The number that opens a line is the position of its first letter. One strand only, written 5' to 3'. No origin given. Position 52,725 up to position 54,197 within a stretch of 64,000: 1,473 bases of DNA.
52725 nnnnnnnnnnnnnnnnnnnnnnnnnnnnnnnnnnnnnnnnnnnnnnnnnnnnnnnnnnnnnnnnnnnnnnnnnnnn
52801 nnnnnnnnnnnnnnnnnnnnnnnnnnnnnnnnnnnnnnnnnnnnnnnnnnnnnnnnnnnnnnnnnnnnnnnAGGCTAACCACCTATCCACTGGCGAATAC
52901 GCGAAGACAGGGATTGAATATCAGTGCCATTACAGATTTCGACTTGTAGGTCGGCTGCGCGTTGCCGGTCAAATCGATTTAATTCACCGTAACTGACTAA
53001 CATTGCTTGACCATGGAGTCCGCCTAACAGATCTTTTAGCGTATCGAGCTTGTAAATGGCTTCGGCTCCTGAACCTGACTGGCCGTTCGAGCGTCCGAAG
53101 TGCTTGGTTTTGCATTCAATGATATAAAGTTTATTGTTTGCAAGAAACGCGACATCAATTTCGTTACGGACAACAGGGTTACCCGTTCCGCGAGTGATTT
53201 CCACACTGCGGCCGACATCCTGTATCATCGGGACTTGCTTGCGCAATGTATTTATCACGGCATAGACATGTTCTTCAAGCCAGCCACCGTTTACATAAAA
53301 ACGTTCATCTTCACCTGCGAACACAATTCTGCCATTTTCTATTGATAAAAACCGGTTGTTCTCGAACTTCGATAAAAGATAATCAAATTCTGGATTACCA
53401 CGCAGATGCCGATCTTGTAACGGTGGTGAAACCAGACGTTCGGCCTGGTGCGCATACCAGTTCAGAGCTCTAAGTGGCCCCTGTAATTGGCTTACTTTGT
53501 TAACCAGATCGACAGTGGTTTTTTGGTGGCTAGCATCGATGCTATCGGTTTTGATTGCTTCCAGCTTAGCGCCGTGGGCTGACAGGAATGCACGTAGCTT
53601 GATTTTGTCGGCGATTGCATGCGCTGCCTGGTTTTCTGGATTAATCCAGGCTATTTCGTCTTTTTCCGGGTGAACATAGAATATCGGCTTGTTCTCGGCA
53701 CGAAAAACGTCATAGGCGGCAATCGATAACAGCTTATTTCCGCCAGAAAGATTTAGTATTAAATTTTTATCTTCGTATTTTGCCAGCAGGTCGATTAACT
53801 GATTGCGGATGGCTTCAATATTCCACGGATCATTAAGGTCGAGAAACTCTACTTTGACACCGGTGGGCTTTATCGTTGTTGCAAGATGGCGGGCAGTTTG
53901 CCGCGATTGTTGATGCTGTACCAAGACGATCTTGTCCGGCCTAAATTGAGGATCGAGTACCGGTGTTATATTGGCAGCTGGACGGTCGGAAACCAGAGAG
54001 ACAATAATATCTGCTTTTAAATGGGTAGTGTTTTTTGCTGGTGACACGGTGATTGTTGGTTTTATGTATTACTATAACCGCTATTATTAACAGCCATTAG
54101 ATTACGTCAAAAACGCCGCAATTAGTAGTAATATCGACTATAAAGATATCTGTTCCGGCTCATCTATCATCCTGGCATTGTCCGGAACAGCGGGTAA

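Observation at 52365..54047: Orphan Card1-like CARF-nuclease gene coupled to a cytoplasmic CHAP peptidase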

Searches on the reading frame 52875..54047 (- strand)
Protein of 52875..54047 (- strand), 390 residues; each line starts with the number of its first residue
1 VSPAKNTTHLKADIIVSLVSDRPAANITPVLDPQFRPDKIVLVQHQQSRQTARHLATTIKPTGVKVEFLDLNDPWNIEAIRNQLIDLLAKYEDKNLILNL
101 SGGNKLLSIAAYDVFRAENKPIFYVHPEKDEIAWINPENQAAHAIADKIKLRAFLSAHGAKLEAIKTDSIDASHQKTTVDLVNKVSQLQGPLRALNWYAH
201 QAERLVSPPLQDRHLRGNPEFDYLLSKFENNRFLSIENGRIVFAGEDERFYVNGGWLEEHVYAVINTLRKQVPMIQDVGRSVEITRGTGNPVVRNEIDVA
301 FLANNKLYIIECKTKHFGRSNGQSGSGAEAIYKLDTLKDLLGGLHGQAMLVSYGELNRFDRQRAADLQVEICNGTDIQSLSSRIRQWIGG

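Call 3: search_protein_families(library=pfam, proteins=[window:52875-54047:-], max_evalue=0.1)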
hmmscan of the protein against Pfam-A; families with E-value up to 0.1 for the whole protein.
window:52875-54047:- (390 aa): 5 families
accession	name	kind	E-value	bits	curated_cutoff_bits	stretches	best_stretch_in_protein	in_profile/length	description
PF09002.17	Card1_endonuc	-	1.5e-28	99.5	26.4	1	247-387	3-132/136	Card1-like, endonuclease domain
PF23400.1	CARF_Card1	-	4.8e-16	59.5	24.6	1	14-152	1-144/146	Card1 CARF domain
PF19810.5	HFX_2341_N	-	6e-08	33.6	30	1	34-129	20-119/120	HFX_2341-like, N-terminal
PF06956.16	RtcR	-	0.00038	20.4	23.1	1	30-92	33-99/183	Regulator of RNA terminal phosphate cyclase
PF22662.2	Csa3_N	-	0.0004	20.8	27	1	38-115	27-108/120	Csa3 CRISPR-associated Rossmann-like domain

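Call 4: search_protein_families(library=ncbifam, proteins=[window:52875-54047:-], max_evalue=0.1)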
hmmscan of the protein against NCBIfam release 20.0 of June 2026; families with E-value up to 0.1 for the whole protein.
window:52875-54047:- (390 aa): 2 families
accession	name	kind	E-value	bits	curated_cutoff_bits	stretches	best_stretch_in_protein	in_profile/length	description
TIGR01884.1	cas_HTH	subfamily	0.0027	17.1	60.2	1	40-132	29-125/202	CRISPR-associated CARF protein Csa3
TIGR02710.1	TIGR02710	equivalog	0.0064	15.5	83.9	1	35-112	10-90/384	TIGR02710 family CRISPR-associated CARF protein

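Call 5: search_protein_families(library=padloc, proteins=[window:52875-54047:-], max_evalue=0.1)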
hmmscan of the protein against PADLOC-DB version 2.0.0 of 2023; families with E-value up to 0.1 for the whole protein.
window:52875-54047:- (390 aa): 61 families (the best 25 are shown)
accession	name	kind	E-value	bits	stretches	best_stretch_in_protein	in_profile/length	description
PDLC01880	CARF4--CARF_PDDEXK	-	2.3e-120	400.2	1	13-389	2-363/364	-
PDLC01619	Csx1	-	5e-68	227.7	1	13-387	2-326/330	CAS-III; associated_signaling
PDLC01037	Csx1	-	9.1e-50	168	1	12-389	2-319/320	ARF+Nuclease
PDLC01968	CARF_PDDEXK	-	3.9e-49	165.7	1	82-389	74-356/361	-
PDLC01890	CARF4--CARF_PDDEXK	-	4.6e-30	103.2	1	34-377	21-343/366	-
PDLC01893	CARF4--CARF_PDDEXK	-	2.6e-28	97.4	1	47-384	41-380/382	-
PDLC01882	CARF4--CARF_PDDEXK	-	2.6e-25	86.9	1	34-379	228-558/569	-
PDLC01887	CARF4--CARF_PDDEXK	-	2.3e-24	84.4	2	13-162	2-154/285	-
PDLC01512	Csx1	-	5.9e-22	76.3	1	36-355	27-346/382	CAS-III; associated_signaling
PDLC01898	CARF4--CARF_PDDEXK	-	4.1e-21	73.5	2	14-170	2-163/296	-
PDLC01883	CARF4--CARF_PDDEXK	-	4.1e-20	70.3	1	38-388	35-387/390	-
PDLC01900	CARF4--CARF_PDDEXK_AAA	-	2.4e-19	67.4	1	39-367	241-543/556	-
PDLC01881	CARF4--CARF_PDDEXK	-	1.4e-18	65.3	1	11-313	2-307/378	-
PDLC01896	CARF4--CARF_PDDEXK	-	8.5e-18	62.7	1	12-361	3-341/381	-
PDLC01889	CARF4--CARF_PDDEXK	-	1.2e-15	55.7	2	14-160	4-141/367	-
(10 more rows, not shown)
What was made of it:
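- Checked: PADLOC gives CARF4--CARF_PDDEXK at 2.3e-120 (call 5).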

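Call 6: search_solved_structures(query=window:52875-54047:-, max_evalue=0.01, show_alignments=2)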
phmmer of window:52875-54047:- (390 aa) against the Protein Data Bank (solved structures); distinct sequences matched with E-value up to 0.01: 6.
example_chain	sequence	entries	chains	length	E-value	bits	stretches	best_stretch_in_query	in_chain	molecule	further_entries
1xmx_A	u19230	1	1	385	2.9e-50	174.8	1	14-388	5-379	hypothetical protein VC1899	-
7bdv_A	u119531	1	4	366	7.5e-40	140.5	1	13-373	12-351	Can2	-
6wxw_A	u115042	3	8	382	1.3e-21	80.4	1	11-378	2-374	Card1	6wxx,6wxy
6xl1_A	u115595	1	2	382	7e-21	78.1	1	11-378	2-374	Card1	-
8z4i_A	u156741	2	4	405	1.2e-12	51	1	234-378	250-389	CARF-domain cantaining dual-activated nuclease | CARF-domain containing dual-activated nuclease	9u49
8bao_A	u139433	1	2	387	1.4e-06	31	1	33-315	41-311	DUF1887 family protein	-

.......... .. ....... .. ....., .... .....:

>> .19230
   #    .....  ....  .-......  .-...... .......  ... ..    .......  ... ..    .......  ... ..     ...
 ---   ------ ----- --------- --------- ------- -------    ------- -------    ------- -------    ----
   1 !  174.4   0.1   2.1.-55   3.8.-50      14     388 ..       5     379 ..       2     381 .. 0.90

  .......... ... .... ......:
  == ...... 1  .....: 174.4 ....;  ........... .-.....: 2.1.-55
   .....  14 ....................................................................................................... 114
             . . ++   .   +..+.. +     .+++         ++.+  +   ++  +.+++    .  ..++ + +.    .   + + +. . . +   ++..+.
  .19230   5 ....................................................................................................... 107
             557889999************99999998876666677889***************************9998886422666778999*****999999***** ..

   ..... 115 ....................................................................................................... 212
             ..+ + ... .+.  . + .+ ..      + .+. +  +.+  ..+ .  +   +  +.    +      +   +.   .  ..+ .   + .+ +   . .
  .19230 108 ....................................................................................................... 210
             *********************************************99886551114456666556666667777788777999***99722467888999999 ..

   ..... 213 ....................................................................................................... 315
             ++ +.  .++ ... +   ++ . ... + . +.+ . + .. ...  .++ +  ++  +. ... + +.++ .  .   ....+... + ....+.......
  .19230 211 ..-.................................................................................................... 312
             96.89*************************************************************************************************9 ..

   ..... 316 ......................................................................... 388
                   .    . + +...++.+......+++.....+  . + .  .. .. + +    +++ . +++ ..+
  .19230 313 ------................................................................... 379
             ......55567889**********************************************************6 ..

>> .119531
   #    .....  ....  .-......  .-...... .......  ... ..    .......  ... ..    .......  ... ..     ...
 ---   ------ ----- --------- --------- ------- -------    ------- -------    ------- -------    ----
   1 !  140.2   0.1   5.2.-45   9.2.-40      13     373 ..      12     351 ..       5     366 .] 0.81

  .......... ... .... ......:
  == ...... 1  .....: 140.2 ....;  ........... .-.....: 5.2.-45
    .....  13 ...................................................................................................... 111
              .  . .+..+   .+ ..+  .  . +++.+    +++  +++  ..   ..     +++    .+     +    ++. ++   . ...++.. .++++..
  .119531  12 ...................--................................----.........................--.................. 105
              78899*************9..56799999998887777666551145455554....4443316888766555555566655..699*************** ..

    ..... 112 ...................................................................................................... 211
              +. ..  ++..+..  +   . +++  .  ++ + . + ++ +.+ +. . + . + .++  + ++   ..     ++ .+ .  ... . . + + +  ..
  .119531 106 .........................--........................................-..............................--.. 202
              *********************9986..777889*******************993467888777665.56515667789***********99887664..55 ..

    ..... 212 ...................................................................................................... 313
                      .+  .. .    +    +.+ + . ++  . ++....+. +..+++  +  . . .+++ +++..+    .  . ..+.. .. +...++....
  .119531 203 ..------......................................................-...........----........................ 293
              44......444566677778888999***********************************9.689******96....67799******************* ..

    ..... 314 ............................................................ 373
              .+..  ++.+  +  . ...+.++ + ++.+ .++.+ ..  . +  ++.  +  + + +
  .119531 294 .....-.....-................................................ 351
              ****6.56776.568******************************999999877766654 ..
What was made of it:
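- Checked: PDB sequence search gives VC1899 at 2.9e-50, SthCan2 at 7.5e-40 and Card1 at 1.3e-21, each over nearly full length (call 6).
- The best PDB sequence hit is the orphan VC1899 (call 6).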

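Call 8: find_homologous_proteins(query=window:52875-54047:-)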
Query window:52875-54047:- (390 aa): 371 proteins with E <= 0.001 among 4727 candidates; the best 120 are listed.
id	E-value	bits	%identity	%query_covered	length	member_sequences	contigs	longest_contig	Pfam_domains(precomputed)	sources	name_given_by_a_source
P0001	8.1e-260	879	100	100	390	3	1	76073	PF23400.2,PF19810.6,PF09002.18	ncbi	-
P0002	2.4e-135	470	55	97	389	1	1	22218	PF23400.2,PF09002.18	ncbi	-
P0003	6.4e-132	458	54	98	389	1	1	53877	PF23400.2,PF19810.6,PF09002.18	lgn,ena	-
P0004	3.5e-105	370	46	96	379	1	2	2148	PF23400.2,PF09002.18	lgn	-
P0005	1.5e-103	365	47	97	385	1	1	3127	PF23400.2,PF09002.18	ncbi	-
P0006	7.0e-103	363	44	96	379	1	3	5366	PF23400.2,PF09002.18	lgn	-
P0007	2.9e-100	354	44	97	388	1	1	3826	PF23400.2,PF09002.18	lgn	-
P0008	3.2e-100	354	45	96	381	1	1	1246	PF23400.2,PF09002.18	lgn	-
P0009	1.1e-99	352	47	96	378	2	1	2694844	PF23400.2,PF09002.18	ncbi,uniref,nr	ncbi:hypothetical protein MIT9_P1020 [Methylomarinovum caldicuralii]|uniref:DUF1887 domain-containin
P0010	1.3e-99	352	45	96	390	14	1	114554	PF23400.2,PF09002.18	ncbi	-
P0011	8.9e-99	349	46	96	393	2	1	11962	PF23400.2,PF09002.18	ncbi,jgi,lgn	-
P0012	3.0e-98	348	44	97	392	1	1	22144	PF23400.2,PF09002.18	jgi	-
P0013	4.3e-98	347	43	96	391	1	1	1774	PF23400.2,PF09002.18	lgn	-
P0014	6.5e-98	346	46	97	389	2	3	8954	PF23400.2,PF19810.6,PF09002.18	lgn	-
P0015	1.2e-97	346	44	97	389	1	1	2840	PF23400.2,PF09002.18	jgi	jgi:hypothetical protein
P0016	1.5e-97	345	43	97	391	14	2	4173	PF23400.2,PF09002.18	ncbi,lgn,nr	ncbi:MAG TPA: DUF1887 domain-containing protein [Gammaproteobacteria bacterium]|nr:DUF1887 domain-co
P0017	1.5e-97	345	47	96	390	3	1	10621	PF23400.2,PF09002.18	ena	-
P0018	2.3e-97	345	45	96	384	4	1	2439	PF23400.2,PF09002.18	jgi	jgi:hypothetical protein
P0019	4.3e-97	344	46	97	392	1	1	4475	PF23400.2,PF09002.18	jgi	jgi:hypothetical protein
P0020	5.4e-97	343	45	97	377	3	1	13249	PF23400.2,PF09002.18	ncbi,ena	-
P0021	6.1e-97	343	43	97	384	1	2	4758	PF23400.2,PF19810.6,PF09002.18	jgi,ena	-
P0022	7.9e-97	343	44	99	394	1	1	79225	PF23400.2,PF19810.6,PF09002.18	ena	-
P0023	1.6e-96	342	44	98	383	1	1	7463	PF23400.2,PF19810.6,PF09002.18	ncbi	-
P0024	2.1e-96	342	44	98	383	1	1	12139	PF23400.2,PF09002.18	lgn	-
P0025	4.4e-96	340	45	96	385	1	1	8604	PF23400.2,PF09002.18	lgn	-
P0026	5.3e-96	340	43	97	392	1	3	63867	PF23400.2,PF09002.18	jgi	jgi:hypothetical protein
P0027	5.8e-96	340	46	96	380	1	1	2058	PF23400.2,PF09002.18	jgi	-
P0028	7.1e-96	340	45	96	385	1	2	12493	PF23400.2,PF09002.18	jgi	jgi:hypothetical protein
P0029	1.0e-95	339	45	96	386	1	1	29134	PF23400.2,PF09002.18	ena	-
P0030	1.0e-95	339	45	98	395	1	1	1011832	PF23400.2,PF09002.18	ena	-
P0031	1.5e-95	339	44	97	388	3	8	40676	PF23400.2,PF09002.18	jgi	jgi:hypothetical protein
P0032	1.6e-95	339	44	97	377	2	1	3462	PF23400.2,PF09002.18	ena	-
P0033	1.9e-95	338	45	97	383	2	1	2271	PF23400.2,PF09002.18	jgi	jgi:hypothetical protein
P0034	2.2e-95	338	43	97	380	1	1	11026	PF23400.2,PF19810.6,PF09002.18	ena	-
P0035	3.0e-95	338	44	97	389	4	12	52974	PF23400.2,PF09002.18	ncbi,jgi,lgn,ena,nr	ncbi:MAG TPA: DUF1887 family protein [Thioploca sp.]|nr:MAG: hypothetical protein B6247_19455 [Beggi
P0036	6.2e-95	337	44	97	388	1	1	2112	PF23400.2,PF09002.18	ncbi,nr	ncbi:MAG: DUF1887 family protein [Gammaproteobacteria bacterium]|nr:DUF1887 family protein [Gammapro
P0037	1.2e-94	336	45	96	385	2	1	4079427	PF23400.2,PF09002.18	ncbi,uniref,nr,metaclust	ncbi:Domain of unknown function DUF1887 [Nitrosococcus halophilus Nc 4]|uniref:DUF1887 family protei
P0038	1.4e-94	336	42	96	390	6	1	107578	PF23400.2,PF09002.18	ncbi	-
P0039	1.9e-94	335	42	97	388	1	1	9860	PF23400.2,PF09002.18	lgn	-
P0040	2.2e-94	335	45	98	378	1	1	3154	PF23400.2,PF09002.18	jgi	jgi:hypothetical protein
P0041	2.3e-94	335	43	97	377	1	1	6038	PF23400.2,PF09002.18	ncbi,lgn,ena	-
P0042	2.7e-94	335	43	98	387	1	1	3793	PF23400.2,PF19810.6,PF09002.18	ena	-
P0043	2.8e-94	335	44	97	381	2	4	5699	PF23400.2,PF09002.18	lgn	-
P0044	2.9e-94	334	44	96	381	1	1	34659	PF23400.2,PF09002.18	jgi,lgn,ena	-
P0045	3.0e-94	334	45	96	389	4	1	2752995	PF23400.2,PF09002.18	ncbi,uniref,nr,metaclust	ncbi:Card1-like endonuclease domain-containing protein [Methylohalobius crimeensis]|uniref:Card1-lik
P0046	4.5e-94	334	43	96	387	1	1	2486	PF23400.2,PF19810.6,PF09002.18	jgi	jgi:hypothetical protein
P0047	5.5e-94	334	44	96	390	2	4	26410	PF23400.2,PF09002.18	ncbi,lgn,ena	-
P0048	6.8e-94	333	43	97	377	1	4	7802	PF23400.2,PF19810.6,PF09002.18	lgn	-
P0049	8.0e-94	333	45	96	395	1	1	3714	PF23400.2,PF09002.18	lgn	-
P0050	1.0e-93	333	43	100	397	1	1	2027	PF23400.2,PF09002.18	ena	-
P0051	1.2e-93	332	43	96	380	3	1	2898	PF23400.2,PF09002.18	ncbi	-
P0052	1.3e-93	332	44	97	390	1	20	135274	PF23400.2,PF09002.18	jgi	jgi:hypothetical protein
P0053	1.3e-93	332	43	97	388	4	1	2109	PF09002.18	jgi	jgi:hypothetical protein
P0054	2.1e-93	332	45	97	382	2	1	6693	PF23400.2,PF09002.18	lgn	-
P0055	3.8e-93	331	42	96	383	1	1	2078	PF23400.2,PF09002.18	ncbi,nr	ncbi:MAG: DUF1887 family protein [Gammaproteobacteria bacterium]|nr:DUF1887 family protein [Gammapro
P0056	4.9e-93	330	44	97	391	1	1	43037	PF23400.2,PF19810.6,PF09002.18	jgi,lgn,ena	-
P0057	5.0e-93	330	43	95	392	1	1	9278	PF23400.2,PF19810.6,PF09002.18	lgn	-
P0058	6.4e-93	330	43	97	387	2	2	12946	PF23400.2,PF09002.18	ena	-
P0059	7.3e-93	330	44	96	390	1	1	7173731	PF23400.2,PF09002.18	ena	-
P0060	7.4e-93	330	44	97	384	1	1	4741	PF23400.2,PF09002.18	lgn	-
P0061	8.4e-93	330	46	97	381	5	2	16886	PF23400.2,PF19810.6,PF09002.18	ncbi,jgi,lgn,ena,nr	ncbi:MAG: DUF1887 family protein [Methylococcales bacterium]|nr:DUF1887 family protein [Methylococca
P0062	1.5e-92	329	43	99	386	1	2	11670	PF23400.2,PF09002.18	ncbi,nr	ncbi:MAG: DUF1887 family protein [gamma proteobacterium endosymbiont of Lamellibrachia anaximandri]|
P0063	1.9e-92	328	44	98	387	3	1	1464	PF23400.2,PF09002.18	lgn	-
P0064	2.3e-92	328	44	95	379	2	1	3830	PF23400.2,PF09002.18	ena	-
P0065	3.3e-92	328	43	96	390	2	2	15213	PF23400.2,PF09002.18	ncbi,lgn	-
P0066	3.9e-92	327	43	97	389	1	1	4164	PF23400.2,PF09002.18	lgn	-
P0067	6.2e-92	327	42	97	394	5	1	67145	PF23400.2,PF09002.18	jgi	jgi:hypothetical protein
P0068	1.2e-91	326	42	97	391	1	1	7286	PF23400.2,PF09002.18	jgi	jgi:hypothetical protein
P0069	1.4e-91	326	43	96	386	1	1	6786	PF23400.2,PF09002.18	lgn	-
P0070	1.4e-91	326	43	97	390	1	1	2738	PF23400.2,PF19810.6,PF09002.18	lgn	-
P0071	1.5e-91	325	42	95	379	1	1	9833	PF23400.2,PF09002.18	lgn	-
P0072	2.1e-91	325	41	97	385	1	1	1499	PF23400.2,PF19810.6,PF09002.18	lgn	-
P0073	3.7e-91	324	41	97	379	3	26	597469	PF23400.2,PF09002.18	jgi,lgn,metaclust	metaclust:\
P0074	3.8e-91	324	43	96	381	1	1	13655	PF23400.2,PF19810.6,PF09002.18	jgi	jgi:hypothetical protein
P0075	4.4e-91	324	42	97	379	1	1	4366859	PF23400.2,PF09002.18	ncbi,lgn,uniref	ncbi:Card1-like endonuclease domain-containing protein [Methylomicrobium lacus]|uniref:Card1-like en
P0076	5.2e-91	324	41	95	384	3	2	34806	PF23400.2,PF09002.18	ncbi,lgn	-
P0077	6.6e-91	323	42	98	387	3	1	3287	PF23400.2,PF09002.18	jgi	-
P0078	6.9e-91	323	42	95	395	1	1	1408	PF23400.2,PF19810.6,PF09002.18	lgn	-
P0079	7.3e-91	323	41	95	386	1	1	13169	PF23400.2,PF09002.18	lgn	-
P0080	7.9e-91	323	43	98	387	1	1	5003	PF23400.2,PF09002.18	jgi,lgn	jgi:hypothetical protein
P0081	7.9e-91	323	43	98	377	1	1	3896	PF23400.2,PF09002.18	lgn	-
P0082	1.3e-90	322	42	97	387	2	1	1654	PF23400.2,PF19810.6,PF09002.18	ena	-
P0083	2.0e-90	322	43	99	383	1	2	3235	PF23400.2,PF09002.18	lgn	-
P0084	2.1e-90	322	42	97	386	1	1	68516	PF23400.2,PF09002.18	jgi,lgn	-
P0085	4.1e-90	321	40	93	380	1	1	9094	PF23400.2,PF19810.6,PF09002.18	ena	-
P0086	4.5e-90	321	42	96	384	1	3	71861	PF23400.2,PF09002.18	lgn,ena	-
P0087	6.3e-90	320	42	96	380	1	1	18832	PF23400.2,PF09002.18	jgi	jgi:hypothetical protein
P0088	7.4e-90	320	41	95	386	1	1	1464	PF23400.2,PF09002.18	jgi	-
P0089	8.9e-90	320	43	97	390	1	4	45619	PF23400.2,PF09002.18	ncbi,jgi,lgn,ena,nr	ncbi:MAG: DUF1887 domain-containing protein [Candidatus Parabeggiatoa sp. nov. 1]|nr:MAG: DUF1887 do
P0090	9.3e-90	320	42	98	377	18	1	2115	PF23400.2,PF09002.18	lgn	-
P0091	1.4e-89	319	41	95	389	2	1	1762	PF23400.2,PF09002.18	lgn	-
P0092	1.6e-89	319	43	97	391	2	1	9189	PF23400.2,PF09002.18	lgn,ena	-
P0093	1.9e-89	319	41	97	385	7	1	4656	PF23400.2,PF19810.6,PF09002.18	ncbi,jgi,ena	-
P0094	2.2e-89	318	44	95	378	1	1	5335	PF09651.17,PF23400.2,PF09002.18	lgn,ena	-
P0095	2.4e-89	318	42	97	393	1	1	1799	PF23400.2,PF19810.6,PF09002.18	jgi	jgi:Card1-like, endonuclease domain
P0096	2.4e-89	318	43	96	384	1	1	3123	PF23400.2,PF09002.18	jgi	-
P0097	2.6e-89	318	43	95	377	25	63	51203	PF23400.2,PF09002.18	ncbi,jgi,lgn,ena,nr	ncbi:MAG: DUF1887 family protein [Methylococcales bacterium]|nr:MAG: DUF1887 family protein [Methylo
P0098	2.8e-89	318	42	98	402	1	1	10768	PF23400.2,PF09002.18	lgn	-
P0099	2.8e-89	318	43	95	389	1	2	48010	PF23400.2,PF09002.18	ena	-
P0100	3.3e-89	318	42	96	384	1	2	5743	PF23400.2,PF09002.18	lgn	-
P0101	3.7e-89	318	43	96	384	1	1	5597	PF23400.2,PF09002.18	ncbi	-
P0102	3.9e-89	318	43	95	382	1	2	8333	PF23400.2,PF09002.18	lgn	-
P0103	4.3e-89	317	42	98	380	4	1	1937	PF23400.2,PF09002.18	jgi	jgi:hypothetical protein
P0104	6.4e-89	317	41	96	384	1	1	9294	PF23400.2,PF09002.18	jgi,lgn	jgi:hypothetical protein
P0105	7.1e-89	317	41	95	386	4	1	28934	PF23400.2,PF09002.18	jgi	-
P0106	1.0e-88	316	43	95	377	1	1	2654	PF23400.2,PF09002.18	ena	-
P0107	1.2e-88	316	43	96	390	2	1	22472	PF23400.2,PF09002.18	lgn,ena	-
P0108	1.3e-88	316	43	96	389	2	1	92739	PF23400.2,PF09002.18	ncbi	-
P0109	1.5e-88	316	40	97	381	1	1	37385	PF23400.2,PF09002.18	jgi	jgi:Card1-like endonuclease family protein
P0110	2.3e-88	315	44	96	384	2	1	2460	PF23400.2,PF09002.18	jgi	jgi:hypothetical protein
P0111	2.4e-88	315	41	95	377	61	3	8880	PF23400.2,PF09002.18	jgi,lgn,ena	-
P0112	2.5e-88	315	42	96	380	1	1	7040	PF23400.2,PF09002.18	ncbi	-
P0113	2.6e-88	315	41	97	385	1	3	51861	PF23400.2,PF19810.6,PF09002.18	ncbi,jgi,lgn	-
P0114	2.6e-88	315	43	95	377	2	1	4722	PF23400.2,PF09002.18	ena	-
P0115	2.6e-88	315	41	98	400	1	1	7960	PF23400.2,PF09002.18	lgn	-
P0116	3.1e-88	315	42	95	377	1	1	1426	PF23400.2,PF09002.18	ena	-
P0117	3.3e-88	315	42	95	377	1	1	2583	PF23400.2,PF09002.18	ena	-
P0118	4.2e-88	314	41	95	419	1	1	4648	PF23400.2,PF19810.6,PF09002.18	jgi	-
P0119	4.5e-88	314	43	97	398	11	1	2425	PF23400.2,PF19810.6,PF09002.18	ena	-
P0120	5.7e-88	314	45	95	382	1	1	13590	PF23400.2,PF09002.18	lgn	-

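Call 14: find_encoding_contigs(protein=window:52875-54047:-, flank=10000, max_places=3)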
Protein window:52875-54047:- (390 aa): no gene with exactly this product is on record in the collection.
